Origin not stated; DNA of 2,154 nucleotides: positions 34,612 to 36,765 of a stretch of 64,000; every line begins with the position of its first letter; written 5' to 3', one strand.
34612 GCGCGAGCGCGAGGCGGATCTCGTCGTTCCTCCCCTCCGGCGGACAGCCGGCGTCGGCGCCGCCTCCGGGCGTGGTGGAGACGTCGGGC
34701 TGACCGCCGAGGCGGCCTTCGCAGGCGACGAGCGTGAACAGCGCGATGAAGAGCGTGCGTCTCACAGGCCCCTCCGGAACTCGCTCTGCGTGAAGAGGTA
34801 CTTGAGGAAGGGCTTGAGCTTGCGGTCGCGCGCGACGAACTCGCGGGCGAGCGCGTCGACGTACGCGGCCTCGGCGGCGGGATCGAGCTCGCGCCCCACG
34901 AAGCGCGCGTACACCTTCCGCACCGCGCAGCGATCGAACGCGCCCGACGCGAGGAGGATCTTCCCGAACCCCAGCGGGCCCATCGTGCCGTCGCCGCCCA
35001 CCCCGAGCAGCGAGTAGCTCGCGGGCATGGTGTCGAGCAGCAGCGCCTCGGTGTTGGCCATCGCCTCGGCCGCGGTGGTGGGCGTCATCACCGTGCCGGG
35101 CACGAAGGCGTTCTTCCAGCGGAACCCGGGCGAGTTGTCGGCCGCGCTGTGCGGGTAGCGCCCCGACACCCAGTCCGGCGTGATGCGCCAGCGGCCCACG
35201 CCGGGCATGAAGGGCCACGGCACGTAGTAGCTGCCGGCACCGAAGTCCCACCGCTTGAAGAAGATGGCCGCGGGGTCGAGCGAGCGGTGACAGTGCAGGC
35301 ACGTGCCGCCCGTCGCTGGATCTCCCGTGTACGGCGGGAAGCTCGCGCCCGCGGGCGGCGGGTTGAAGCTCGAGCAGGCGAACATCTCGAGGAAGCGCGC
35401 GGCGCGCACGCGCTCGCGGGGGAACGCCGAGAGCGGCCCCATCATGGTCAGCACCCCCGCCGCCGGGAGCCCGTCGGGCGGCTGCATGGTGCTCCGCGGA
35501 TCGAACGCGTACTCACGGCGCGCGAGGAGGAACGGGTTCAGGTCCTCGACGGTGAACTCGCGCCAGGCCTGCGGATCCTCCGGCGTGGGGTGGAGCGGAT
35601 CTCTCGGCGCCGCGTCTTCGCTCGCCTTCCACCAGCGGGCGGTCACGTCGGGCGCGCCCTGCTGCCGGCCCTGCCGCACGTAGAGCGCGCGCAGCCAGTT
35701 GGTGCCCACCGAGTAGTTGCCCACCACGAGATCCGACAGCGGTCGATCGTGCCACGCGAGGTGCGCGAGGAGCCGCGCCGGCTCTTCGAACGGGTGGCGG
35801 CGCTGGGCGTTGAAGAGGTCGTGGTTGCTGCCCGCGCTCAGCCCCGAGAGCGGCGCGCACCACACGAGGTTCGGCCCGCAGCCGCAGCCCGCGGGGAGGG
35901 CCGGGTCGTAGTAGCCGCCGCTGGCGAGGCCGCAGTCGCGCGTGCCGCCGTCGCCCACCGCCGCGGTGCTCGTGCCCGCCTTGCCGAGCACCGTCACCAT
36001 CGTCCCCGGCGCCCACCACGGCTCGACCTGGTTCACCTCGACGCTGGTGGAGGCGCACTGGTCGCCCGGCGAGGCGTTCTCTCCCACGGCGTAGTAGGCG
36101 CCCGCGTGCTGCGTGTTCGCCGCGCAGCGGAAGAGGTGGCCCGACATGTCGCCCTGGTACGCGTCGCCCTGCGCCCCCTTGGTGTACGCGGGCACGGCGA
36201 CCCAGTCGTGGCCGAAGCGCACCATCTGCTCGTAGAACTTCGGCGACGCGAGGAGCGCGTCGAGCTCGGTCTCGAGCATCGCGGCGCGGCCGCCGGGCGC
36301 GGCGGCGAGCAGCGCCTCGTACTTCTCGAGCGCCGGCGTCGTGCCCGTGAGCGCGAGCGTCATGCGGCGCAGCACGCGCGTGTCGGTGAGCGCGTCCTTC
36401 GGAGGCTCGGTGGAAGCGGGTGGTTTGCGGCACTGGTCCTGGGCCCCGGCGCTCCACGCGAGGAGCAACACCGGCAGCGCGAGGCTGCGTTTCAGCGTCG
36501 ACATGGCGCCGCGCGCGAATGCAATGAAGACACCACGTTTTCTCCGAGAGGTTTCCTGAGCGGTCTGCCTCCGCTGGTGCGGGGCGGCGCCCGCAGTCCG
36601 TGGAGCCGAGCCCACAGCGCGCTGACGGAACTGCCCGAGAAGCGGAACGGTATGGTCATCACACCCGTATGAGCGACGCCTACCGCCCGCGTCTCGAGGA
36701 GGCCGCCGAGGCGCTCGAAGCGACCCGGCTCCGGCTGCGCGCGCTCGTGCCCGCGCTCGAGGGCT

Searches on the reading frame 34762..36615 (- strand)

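Call 23: search_protein_families(library=pfam, proteins=[window:34762-36615:-], max_evalue=0.01)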
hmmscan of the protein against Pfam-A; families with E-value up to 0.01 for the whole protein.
window:34762-36615:- (617 aa): 3 families
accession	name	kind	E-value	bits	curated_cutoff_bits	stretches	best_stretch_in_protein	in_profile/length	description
PF07583.16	PSCyt2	-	3e-07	31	29.8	1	72-154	17-95/209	Protein of unknown function (DUF1549)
PF08811.16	DUF1800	-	0.0002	21.1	26.1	1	552-615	233-292/419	Protein of unknown function (DUF1800)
PF07624.16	PSD2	-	0.004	17.3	25.8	0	546-609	7-70/74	Protein of unknown function (DUF1585)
